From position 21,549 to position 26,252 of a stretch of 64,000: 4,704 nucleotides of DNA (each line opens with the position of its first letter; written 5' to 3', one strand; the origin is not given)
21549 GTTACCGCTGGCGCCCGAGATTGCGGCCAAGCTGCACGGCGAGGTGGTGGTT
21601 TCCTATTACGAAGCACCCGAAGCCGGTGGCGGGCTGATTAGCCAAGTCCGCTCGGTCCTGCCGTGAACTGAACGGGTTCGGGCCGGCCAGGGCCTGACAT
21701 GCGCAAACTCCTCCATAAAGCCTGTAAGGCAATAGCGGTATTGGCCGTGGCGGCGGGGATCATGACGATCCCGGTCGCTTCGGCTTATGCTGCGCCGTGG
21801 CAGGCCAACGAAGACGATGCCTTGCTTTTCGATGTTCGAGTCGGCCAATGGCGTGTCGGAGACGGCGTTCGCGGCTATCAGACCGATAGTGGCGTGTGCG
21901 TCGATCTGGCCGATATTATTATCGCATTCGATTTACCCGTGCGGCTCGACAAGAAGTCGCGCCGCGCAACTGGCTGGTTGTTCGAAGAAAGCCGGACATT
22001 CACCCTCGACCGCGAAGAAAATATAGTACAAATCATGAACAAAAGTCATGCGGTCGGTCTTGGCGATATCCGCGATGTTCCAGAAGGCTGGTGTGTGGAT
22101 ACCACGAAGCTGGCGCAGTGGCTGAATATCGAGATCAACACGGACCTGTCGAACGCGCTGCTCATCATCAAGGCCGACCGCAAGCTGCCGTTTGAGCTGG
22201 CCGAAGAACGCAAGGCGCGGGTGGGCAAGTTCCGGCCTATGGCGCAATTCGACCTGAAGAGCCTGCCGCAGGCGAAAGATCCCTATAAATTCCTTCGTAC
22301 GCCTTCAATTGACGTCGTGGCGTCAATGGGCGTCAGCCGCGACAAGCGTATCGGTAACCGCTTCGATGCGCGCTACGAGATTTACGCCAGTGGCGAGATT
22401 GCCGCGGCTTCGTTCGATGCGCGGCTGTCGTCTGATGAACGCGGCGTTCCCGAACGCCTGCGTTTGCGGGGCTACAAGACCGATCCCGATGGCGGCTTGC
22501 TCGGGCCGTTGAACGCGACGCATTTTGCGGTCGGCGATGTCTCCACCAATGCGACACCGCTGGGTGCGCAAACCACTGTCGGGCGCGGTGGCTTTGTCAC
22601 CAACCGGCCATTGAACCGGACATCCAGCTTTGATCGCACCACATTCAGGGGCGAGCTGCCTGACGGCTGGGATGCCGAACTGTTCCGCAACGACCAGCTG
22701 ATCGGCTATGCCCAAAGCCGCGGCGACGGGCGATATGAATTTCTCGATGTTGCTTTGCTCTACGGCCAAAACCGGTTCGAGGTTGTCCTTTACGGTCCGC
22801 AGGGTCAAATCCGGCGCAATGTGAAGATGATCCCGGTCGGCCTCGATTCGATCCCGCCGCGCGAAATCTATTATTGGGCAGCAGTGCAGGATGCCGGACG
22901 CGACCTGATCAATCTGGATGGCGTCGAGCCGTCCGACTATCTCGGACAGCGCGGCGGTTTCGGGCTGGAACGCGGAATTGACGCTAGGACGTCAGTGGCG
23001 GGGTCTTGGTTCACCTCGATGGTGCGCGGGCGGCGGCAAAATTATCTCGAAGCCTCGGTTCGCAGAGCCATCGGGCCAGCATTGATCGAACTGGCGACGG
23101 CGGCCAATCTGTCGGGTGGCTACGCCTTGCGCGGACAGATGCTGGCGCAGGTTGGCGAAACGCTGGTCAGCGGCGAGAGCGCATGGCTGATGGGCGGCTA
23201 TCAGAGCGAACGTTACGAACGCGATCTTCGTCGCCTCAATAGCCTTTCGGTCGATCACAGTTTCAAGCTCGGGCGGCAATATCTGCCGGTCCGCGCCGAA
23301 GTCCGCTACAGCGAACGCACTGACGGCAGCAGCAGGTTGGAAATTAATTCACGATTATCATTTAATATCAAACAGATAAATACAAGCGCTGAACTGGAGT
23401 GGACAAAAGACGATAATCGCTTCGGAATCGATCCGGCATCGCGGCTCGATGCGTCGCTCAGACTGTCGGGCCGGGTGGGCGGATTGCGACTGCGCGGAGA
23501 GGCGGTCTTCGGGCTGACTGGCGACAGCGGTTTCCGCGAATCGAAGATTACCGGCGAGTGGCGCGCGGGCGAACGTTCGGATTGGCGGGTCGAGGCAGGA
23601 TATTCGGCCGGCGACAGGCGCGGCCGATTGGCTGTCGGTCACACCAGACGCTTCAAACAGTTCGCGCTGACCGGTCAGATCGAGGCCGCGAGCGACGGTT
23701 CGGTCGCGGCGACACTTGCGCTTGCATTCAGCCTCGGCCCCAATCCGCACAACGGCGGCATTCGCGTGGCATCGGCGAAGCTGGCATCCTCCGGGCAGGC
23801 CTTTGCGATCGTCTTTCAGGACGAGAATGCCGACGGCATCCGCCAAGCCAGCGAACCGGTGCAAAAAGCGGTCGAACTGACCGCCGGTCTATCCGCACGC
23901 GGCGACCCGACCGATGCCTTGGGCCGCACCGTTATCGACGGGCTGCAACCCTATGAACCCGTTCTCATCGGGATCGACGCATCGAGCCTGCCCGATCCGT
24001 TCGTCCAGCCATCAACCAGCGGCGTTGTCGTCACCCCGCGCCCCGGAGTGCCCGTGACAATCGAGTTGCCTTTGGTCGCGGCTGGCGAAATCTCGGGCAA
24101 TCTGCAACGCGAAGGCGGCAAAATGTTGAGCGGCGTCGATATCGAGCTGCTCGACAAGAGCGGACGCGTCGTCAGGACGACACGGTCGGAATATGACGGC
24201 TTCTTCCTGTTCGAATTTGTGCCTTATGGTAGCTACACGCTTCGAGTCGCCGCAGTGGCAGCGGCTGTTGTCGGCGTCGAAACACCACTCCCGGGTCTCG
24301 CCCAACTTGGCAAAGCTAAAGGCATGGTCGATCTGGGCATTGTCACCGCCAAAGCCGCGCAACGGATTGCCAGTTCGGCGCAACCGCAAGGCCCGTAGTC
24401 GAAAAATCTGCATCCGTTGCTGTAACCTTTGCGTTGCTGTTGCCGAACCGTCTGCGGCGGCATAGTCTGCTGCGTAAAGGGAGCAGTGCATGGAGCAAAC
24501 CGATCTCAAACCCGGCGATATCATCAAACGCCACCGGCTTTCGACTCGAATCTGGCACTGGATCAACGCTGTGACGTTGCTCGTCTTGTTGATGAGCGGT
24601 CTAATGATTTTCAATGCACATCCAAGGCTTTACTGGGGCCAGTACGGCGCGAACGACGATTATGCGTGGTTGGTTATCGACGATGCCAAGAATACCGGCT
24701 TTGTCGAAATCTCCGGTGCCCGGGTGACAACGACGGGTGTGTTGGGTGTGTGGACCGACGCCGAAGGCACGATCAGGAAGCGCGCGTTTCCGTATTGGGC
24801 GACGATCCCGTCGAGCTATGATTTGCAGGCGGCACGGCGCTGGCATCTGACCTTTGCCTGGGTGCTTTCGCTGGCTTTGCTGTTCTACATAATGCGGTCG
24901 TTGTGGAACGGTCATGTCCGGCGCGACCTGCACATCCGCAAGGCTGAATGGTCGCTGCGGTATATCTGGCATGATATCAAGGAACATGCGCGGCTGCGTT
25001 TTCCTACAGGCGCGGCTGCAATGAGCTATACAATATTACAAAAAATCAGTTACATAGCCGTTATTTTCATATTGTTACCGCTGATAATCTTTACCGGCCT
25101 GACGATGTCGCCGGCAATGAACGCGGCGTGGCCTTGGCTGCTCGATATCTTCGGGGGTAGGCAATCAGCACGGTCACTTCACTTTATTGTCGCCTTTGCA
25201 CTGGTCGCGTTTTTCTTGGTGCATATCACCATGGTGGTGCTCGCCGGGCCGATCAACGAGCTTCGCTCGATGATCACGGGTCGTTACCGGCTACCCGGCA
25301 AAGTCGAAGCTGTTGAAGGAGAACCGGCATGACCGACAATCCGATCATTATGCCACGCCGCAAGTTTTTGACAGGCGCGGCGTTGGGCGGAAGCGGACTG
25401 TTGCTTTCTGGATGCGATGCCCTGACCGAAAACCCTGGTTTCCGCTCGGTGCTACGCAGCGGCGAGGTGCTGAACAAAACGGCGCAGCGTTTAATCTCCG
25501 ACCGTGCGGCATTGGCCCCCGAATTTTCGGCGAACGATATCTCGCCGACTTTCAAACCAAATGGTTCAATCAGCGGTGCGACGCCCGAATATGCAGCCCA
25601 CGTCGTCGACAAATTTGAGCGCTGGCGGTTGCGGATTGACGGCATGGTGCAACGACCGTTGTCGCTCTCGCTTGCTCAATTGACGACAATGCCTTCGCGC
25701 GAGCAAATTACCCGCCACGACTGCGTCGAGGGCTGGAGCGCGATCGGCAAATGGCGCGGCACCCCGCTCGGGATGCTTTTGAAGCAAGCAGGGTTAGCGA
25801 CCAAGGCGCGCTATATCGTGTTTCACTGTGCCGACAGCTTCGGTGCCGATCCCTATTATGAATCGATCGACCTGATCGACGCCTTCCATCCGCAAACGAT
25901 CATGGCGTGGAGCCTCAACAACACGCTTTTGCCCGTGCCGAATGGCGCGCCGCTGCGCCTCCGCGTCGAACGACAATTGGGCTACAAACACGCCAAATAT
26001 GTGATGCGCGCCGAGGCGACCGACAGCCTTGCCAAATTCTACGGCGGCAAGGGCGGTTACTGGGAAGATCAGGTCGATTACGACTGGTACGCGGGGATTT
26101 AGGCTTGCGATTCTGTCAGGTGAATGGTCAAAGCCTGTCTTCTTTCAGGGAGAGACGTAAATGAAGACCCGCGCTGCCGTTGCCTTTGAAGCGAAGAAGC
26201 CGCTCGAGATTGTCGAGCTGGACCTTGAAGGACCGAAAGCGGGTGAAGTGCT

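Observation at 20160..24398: Non-canonical chaperone-usher-like fibre system built on a DUF4402 subunit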

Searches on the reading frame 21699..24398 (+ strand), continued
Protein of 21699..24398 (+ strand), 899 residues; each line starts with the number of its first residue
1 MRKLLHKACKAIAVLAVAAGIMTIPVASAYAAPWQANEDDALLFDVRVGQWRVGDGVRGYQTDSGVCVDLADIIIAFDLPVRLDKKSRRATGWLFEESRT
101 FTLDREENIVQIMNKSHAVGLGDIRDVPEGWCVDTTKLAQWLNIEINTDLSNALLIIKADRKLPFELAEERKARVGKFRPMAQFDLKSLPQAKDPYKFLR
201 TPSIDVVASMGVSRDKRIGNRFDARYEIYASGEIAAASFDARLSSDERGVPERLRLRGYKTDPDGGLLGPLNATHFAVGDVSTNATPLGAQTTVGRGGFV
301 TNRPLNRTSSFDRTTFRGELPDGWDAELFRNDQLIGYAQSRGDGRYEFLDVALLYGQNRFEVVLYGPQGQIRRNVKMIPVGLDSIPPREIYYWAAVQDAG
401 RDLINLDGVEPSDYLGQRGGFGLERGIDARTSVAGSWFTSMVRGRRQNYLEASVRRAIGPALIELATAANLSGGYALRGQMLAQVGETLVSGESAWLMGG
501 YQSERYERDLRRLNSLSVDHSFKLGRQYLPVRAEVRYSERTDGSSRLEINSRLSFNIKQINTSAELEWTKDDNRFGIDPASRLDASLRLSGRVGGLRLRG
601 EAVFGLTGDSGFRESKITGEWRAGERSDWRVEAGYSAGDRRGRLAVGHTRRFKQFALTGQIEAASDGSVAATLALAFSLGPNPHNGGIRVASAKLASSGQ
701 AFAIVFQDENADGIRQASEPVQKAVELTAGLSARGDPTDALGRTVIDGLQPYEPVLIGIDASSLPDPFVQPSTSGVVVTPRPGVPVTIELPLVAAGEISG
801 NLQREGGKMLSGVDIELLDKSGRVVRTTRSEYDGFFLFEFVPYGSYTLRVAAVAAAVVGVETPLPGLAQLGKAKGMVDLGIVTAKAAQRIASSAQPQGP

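Call 67: search_protein_families(library=pfam, proteins=[L086:3970-4821:+, L087:3939-4715:+, L083:3277-4161:-, L084:11227-12024:+, L083:4205-4936:-, L086:2928-3335:+, L086:4908-7589:+, L087:4716-7613:+], max_evalue=0.5)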
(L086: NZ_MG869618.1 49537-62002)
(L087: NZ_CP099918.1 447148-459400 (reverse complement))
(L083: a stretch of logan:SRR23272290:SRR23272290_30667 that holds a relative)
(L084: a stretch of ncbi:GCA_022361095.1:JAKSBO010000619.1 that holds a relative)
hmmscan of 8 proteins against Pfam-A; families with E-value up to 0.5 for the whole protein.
L086:3970-4821:+ (283 aa): 5 families
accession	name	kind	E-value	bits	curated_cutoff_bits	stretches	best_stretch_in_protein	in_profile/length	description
PF06280.18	fn3_5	-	0.00094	20.3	27.6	1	41-121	7-86/112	Fn3-like domain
PF11614.14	FixG_C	-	0.0041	17.7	25.6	1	46-140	21-108/119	IG-like fold at C-terminal of FixG, putative oxidoreductase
PF00345.26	PapD_N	-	0.018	15.4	23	1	30-114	2-75/126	Pili and flagellar-assembly chaperone, PapD N-terminal domain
PF13473.12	Cupredoxin_1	-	0.19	12.2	27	0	25-67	25-66/104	Cupredoxin-like domain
PF20830.2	Reovirus_bridge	-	0.21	12.5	27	1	9-68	22-79/102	Reovirus turret protein, bridge domain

L087:3939-4715:+ (258 aa): 3 families
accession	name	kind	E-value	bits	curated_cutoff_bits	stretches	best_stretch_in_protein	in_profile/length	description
PF00345.26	PapD_N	-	7e-05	23.2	23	1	23-152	2-121/126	Pili and flagellar-assembly chaperone, PapD N-terminal domain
PF06280.18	fn3_5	-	0.0051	17.9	27.6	1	37-112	10-86/112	Fn3-like domain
PF24816.2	Ig_CFAP65__9th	-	0.054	13.9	24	1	31-103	65-141/170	Cilia- and flagella-associated protein 65-like, Ig-like domain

L083:3277-4161:- (294 aa): 6 families
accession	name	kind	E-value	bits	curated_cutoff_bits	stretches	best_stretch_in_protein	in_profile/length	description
PF00345.26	PapD_N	-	9.9e-06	26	23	1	44-153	2-100/126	Pili and flagellar-assembly chaperone, PapD N-terminal domain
PF14016.12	DUF4232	-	0.0013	19.3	27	1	55-163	16-113/129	Domain of unknown function (DUF4232)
PF06280.18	fn3_5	-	0.0038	18.3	27.6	1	57-135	9-86/112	Fn3-like domain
PF11614.14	FixG_C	-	0.025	15.2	25.6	1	61-155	22-110/119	IG-like fold at C-terminal of FixG, putative oxidoreductase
PF24816.2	Ig_CFAP65__9th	-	0.093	13.2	24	1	55-125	68-140/170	Cilia- and flagella-associated protein 65-like, Ig-like domain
PF22544.2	HYDIN_VesB_CFA65-like_Ig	-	0.15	12.7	25.5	0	105-126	48-69/100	HYDIN/CFA65/VesB-like, Ig-like domain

L084:11227-12024:+ (265 aa): 3 families
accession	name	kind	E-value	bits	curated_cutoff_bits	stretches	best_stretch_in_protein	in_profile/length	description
PF00345.26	PapD_N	-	0.0019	18.7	23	1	15-124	2-99/126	Pili and flagellar-assembly chaperone, PapD N-terminal domain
PF24816.2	Ig_CFAP65__9th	-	0.062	13.7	24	1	28-97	70-141/170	Cilia- and flagella-associated protein 65-like, Ig-like domain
PF00699.25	Urease_beta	-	0.2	12.1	25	0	17-55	6-44/98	Urease beta subunit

L083:4205-4936:- (243 aa): 0 families

L086:2928-3335:+ (135 aa): 0 families

L086:4908-7589:+ (893 aa): 2 families
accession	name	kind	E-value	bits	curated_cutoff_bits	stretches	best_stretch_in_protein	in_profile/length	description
PF17210.9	SdrD_B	-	4e-08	33.9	29.7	1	809-855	19-65/112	SdrD B-like domain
PF13620.12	CarboxypepD_reg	-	1.4e-06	29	32.3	1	811-855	11-55/82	Carboxypeptidase regulatory-like domain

L087:4716-7613:+ (965 aa): 5 families
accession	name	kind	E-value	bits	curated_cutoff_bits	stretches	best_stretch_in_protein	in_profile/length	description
PF17210.9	SdrD_B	-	2.9e-11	44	29.7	1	804-849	21-66/112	SdrD B-like domain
PF13620.12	CarboxypepD_reg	-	3.9e-11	43.6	32.3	1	794-853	2-60/82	Carboxypeptidase regulatory-like domain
PF11974.14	bMG3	-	0.0085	16.5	34.9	1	803-838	24-59/103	Bacterial alpha-2-macroglobulin MG3 domain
PF17802.7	SpaA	-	0.017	15.7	23.1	1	799-844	8-55/91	Prealbumin-like fold domain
PF13715.12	CarbopepD_reg_2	-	0.032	14.7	32.2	0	794-850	1-53/88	CarboxypepD_reg-like domain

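Call 72: find_encoding_contigs(protein=P0475, flank=7000, max_places=2)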
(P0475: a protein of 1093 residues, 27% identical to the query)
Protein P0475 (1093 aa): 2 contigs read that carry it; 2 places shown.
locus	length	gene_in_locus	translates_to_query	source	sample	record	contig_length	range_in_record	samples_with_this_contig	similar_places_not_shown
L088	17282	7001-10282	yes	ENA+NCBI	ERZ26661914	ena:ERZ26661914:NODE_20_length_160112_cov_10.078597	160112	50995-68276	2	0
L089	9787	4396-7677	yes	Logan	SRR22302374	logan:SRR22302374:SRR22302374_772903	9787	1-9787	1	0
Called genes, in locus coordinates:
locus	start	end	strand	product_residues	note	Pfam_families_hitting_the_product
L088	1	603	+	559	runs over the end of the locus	PF07719:TPR_2 (faint), PF14559:TPR_19 (faint)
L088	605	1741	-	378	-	PF00478:IMPDH (faint), PF03060:NMO, PF01070:FMN_dh (weak)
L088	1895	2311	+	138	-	-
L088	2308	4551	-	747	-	PF03176:MMPL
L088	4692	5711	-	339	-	PF06280:fn3_5 (faint)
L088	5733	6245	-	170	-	PF14352:DUF4402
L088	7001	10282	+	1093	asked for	PF17210:SdrD_B (faint)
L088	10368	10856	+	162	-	-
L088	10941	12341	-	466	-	PF13400:Tad (faint)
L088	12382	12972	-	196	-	-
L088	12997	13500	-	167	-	PF07811:TadE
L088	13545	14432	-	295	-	-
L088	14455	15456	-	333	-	PF00482:T2SSF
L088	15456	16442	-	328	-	PF00482:T2SSF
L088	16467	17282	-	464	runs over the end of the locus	PF00437:T2SSE, PF27713:UCP018868 (weak), PF06414:Zeta_toxin (faint)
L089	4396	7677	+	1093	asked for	PF17210:SdrD_B (faint)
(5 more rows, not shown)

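Call 73: find_encoding_contigs(protein=P0413, flank=7000, max_places=2)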
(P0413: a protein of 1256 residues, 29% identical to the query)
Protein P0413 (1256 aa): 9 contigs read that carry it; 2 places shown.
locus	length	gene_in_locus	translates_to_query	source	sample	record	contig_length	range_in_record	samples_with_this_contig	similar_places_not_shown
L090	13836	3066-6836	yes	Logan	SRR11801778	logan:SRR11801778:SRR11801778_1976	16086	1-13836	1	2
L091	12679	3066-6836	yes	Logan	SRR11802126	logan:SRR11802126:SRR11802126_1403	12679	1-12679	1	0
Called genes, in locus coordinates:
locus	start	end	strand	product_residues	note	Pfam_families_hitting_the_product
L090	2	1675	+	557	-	?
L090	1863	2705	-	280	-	PF13189:Cytidylate_kin2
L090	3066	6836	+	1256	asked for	PF17210:SdrD_B (faint), PF17802:SpaA (faint), PF13620:CarboxypepD_reg (weak), PF05036:SPOR (weak)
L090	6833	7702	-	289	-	PF00345:PapD_N (weak)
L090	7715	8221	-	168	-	PF14352:DUF4402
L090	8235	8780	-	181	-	PF14352:DUF4402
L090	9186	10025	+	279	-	PF00005:ABC_tran, PF13304:AAA_21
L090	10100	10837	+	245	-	PF01061:ABC2_membrane, PF12698:ABC2_membrane_3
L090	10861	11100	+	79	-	-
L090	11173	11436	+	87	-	-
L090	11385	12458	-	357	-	PF00586:AIRS, PF02769:AIRS_C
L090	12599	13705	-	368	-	PF01924:HypD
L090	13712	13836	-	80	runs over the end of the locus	PF01455:HupF_HypC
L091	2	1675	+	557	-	?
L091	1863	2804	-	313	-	PF13189:Cytidylate_kin2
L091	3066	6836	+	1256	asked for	PF17210:SdrD_B (faint), PF17802:SpaA (faint), PF13620:CarboxypepD_reg (weak), PF05036:SPOR (weak)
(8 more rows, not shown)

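Call 74: find_encoding_contigs(protein=P0446, flank=7000, max_places=2)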
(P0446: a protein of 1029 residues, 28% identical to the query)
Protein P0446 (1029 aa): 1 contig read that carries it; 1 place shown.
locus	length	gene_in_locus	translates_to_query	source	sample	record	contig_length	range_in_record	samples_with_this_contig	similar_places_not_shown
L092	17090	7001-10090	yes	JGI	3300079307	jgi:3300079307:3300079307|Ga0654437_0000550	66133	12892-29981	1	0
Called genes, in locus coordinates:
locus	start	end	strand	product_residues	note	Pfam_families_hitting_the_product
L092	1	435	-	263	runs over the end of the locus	PF08378:NERD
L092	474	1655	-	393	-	PF12704:MacB_PCD, PF02687:FtsX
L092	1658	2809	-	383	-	PF02687:FtsX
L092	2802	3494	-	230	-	PF00005:ABC_tran, PF13304:AAA_21 (faint), PF13401:AAA_22 (weak)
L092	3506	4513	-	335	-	PF25917:BSH_RND (weak), PF25973:BSH_CzcB, PF25954:Beta-barrel_RND_2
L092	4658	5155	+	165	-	PF14352:DUF4402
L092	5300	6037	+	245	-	-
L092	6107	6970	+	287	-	-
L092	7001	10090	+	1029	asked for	PF13620:CarboxypepD_reg (faint), PF17210:SdrD_B (faint)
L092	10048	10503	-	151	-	PF01047:MarR, PF12802:MarR_2, PF13463:HTH_27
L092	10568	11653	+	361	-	PF14696:Glyoxalase_5, PF13669:Glyoxalase_4 (faint), PF00903:Glyoxalase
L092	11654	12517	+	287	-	PF00351:Biopterin_H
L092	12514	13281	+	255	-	PF00561:Abhydrolase_1, PF12146:Hydrolase_4, PF12697:Abhydrolase_6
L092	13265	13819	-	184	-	PF01812:5-FTHF_cyc-lig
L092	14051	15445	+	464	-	PF00206:Lyase_1, PF10415:FumaraseC_C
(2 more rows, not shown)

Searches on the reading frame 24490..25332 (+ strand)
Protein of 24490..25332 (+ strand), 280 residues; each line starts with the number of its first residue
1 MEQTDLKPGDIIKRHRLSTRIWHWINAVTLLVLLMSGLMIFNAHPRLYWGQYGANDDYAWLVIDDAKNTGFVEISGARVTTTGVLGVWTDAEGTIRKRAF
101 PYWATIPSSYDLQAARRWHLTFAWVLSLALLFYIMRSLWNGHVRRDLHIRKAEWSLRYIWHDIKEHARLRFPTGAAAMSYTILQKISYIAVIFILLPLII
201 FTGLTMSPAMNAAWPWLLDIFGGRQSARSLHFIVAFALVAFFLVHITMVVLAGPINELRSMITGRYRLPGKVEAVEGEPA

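Call 107: search_protein_families(library=pfam, proteins=[window:24490-25332:+], max_evalue=0.00001)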
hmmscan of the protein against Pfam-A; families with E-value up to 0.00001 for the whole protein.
window:24490-25332:+ (280 aa): 2 families
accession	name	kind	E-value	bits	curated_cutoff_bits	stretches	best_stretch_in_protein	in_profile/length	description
PF01292.26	Ni_hydr_CYTB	-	5.8e-23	82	30.1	1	14-264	1-179/179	Prokaryotic cytochrome b561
PF14358.11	DUF4405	-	4.1e-07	30.8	26.7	0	191-248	5-64/66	Domain of unknown function (DUF4405)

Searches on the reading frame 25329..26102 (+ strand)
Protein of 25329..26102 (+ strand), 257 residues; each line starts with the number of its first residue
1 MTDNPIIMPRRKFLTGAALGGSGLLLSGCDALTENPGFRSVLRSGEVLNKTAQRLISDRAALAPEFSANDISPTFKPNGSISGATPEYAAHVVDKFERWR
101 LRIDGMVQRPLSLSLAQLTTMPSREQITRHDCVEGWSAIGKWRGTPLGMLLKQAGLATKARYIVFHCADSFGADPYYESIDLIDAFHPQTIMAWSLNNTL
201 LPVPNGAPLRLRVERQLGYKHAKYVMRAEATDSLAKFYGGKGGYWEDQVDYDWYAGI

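Call 107: search_protein_families(library=pfam, proteins=[window:25329-26102:+], max_evalue=0.00001)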
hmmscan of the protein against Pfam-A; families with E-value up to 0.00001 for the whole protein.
window:25329-26102:+ (257 aa): 1 family
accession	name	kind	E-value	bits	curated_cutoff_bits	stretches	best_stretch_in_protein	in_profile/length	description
PF00174.25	Oxidored_molyb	-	4.6e-32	111.4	24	1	95-233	8-163/169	Oxidoreductase molybdopterin binding domain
